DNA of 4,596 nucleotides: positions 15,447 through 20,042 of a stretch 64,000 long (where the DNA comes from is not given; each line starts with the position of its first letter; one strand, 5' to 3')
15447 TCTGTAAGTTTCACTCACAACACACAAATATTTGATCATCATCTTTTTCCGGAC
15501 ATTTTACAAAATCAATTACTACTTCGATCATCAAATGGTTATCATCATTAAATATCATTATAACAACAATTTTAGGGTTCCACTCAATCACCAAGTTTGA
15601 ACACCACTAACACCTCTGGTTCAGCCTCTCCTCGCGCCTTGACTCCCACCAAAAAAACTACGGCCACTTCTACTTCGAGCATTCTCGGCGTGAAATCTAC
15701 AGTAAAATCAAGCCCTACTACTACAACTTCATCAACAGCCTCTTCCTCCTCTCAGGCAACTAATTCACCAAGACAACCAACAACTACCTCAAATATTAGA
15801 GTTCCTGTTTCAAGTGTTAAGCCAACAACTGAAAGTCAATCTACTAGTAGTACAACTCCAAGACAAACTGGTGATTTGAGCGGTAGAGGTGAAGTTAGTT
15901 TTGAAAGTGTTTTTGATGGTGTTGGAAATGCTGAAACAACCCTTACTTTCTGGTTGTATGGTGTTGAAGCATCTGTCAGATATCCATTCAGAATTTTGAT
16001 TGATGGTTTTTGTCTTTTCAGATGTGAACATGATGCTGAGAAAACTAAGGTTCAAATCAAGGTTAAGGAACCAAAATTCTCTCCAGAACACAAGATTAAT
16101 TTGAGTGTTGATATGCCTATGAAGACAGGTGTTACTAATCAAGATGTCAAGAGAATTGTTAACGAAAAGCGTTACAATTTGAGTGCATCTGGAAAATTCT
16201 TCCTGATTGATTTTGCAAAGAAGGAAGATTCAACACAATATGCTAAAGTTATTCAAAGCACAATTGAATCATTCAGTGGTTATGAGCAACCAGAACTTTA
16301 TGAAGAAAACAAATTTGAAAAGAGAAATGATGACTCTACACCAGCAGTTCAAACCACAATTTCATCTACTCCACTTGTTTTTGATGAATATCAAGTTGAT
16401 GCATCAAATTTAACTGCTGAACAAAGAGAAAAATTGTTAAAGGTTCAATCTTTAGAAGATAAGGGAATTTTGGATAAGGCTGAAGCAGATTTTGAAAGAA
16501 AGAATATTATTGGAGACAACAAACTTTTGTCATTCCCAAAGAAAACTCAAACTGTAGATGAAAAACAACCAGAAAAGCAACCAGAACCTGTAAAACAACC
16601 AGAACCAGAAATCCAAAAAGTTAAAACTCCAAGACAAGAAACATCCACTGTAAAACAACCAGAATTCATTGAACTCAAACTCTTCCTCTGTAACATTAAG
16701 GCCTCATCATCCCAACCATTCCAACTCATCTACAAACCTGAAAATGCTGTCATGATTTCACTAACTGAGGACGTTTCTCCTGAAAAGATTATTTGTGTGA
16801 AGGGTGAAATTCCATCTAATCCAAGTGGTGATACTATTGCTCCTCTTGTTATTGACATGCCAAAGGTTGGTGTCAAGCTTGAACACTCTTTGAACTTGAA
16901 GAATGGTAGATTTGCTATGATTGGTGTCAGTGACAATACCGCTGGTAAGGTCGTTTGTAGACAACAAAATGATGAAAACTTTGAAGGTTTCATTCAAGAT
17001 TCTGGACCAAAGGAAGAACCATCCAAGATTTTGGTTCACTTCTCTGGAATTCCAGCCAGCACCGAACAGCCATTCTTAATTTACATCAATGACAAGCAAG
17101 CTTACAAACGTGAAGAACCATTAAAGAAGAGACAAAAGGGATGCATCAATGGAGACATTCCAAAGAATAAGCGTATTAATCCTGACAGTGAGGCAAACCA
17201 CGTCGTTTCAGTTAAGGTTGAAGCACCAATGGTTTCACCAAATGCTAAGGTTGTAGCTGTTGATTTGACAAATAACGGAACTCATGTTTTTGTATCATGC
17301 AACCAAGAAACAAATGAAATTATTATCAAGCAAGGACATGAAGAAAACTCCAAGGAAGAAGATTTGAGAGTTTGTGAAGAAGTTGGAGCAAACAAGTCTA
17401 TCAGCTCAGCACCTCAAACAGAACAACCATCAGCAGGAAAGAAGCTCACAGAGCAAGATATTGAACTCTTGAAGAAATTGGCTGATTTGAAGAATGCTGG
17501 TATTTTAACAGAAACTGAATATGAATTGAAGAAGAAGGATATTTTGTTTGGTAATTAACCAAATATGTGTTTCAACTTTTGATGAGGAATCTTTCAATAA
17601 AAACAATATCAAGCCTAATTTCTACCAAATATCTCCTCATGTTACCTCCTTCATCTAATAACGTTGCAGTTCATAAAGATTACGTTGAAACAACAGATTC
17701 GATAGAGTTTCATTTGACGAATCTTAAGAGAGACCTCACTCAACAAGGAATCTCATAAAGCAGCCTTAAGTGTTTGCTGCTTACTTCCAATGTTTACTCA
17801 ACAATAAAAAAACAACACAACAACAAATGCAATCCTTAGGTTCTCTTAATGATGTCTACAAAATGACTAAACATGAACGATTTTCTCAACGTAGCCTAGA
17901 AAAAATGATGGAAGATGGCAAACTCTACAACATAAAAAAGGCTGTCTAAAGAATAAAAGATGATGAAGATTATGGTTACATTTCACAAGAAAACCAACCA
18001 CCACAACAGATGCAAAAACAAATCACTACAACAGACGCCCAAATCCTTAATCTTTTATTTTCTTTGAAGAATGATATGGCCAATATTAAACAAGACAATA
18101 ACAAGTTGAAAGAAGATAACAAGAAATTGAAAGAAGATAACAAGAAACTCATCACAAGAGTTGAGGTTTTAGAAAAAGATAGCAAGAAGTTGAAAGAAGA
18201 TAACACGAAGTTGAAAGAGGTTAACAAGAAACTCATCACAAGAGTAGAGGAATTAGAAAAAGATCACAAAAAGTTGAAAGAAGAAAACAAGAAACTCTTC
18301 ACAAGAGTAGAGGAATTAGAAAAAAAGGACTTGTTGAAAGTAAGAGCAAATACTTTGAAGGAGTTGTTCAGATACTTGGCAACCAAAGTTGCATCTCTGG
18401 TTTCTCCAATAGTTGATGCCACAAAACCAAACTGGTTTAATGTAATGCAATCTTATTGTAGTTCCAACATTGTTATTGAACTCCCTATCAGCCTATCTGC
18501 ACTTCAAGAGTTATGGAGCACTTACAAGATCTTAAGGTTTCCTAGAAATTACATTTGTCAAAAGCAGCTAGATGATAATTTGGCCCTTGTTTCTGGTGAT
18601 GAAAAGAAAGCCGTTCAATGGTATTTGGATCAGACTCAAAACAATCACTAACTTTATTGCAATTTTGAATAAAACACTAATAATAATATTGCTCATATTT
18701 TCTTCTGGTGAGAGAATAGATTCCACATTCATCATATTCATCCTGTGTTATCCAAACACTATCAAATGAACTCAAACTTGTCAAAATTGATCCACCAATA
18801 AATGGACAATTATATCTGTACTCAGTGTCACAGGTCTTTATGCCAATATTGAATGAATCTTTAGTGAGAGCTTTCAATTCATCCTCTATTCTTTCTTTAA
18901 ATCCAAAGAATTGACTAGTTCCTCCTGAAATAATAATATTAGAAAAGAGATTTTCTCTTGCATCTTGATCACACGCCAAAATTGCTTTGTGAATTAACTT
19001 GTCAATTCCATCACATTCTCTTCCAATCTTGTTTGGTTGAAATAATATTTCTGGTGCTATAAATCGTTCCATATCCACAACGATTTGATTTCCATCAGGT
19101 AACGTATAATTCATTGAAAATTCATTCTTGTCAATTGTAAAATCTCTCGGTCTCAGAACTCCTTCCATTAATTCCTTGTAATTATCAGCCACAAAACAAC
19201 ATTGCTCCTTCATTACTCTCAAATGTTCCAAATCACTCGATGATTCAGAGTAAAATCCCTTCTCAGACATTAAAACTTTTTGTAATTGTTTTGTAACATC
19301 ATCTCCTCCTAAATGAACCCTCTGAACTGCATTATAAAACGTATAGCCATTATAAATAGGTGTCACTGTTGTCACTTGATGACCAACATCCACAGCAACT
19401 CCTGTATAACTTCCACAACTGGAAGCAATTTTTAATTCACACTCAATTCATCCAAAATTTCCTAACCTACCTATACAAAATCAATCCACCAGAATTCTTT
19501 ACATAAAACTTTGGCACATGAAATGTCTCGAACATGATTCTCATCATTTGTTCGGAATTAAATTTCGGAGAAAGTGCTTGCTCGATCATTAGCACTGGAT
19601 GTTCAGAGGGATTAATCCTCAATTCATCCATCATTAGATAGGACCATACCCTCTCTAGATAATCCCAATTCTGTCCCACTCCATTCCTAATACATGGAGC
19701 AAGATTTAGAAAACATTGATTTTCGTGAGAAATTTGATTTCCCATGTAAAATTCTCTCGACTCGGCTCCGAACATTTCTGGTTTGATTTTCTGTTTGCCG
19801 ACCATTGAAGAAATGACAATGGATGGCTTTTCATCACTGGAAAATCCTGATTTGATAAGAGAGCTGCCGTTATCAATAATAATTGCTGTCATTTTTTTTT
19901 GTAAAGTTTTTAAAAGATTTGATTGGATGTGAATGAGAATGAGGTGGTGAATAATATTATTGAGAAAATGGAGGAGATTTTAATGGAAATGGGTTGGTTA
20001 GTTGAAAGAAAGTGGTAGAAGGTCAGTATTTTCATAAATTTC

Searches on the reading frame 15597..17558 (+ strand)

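Call 57: search_protein_families(library=pfam, proteins=[window:15597-17558:+], max_evalue=0.001)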
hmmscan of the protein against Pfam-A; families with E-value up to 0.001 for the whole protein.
window:15597-17558:+ (653 aa): 1 family
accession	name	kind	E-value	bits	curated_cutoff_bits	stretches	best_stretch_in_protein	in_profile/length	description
PF09851.14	SHOCT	-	5.1e-05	23.3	27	1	625-650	3-28/28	Short C-terminal domain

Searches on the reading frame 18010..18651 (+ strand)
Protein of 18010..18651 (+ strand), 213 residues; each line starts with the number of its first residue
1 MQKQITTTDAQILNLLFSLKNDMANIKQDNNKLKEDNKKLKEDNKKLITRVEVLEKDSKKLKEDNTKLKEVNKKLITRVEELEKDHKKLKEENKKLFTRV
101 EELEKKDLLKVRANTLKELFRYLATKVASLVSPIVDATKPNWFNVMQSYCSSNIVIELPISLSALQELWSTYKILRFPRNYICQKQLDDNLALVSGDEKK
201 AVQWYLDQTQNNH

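Call 57: search_protein_families(library=pfam, proteins=[window:18010-18651:+], max_evalue=0.001)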
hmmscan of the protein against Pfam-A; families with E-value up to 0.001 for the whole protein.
window:18010-18651:+ (213 aa): 3 families
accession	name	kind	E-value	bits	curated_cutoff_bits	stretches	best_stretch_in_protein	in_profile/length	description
PF09728.14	Taxilin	-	2.8e-05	23.9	30.3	1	13-119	10-115/302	Myosin-like coiled-coil protein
PF14662.11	KASH_CCD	-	2.9e-05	24.6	43.3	0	32-70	12-50/191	Coiled-coil region of CCDC155 or KASH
PF16799.10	VGPC1_C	-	7.9e-05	23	28.9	0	67-83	5-21/48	C-terminal membrane-localisation domain of ion-channel, VCN1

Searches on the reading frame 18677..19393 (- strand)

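Call 57: search_protein_families(library=pfam, proteins=[window:18677-19393:-], max_evalue=0.001)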
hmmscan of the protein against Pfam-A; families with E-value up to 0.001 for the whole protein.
window:18677-19393:- (238 aa): 1 family
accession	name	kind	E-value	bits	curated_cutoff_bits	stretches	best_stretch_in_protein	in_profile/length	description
PF00022.25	Actin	-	3.9e-54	184.2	27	1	1-229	147-406/410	Actin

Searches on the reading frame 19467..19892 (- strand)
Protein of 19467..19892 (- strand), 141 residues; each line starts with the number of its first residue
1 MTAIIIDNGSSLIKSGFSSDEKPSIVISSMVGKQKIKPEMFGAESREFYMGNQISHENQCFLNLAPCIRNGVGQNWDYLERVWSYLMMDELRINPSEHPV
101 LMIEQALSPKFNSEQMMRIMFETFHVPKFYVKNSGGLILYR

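Call 57: search_protein_families(library=pfam, proteins=[window:19467-19892:-], max_evalue=0.001)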
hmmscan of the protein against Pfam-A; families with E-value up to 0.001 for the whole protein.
window:19467-19892:- (141 aa): 1 family
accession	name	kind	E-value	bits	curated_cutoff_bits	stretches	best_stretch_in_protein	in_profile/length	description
PF00022.25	Actin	-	7.1e-32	110.9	27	1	2-140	5-137/410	Actin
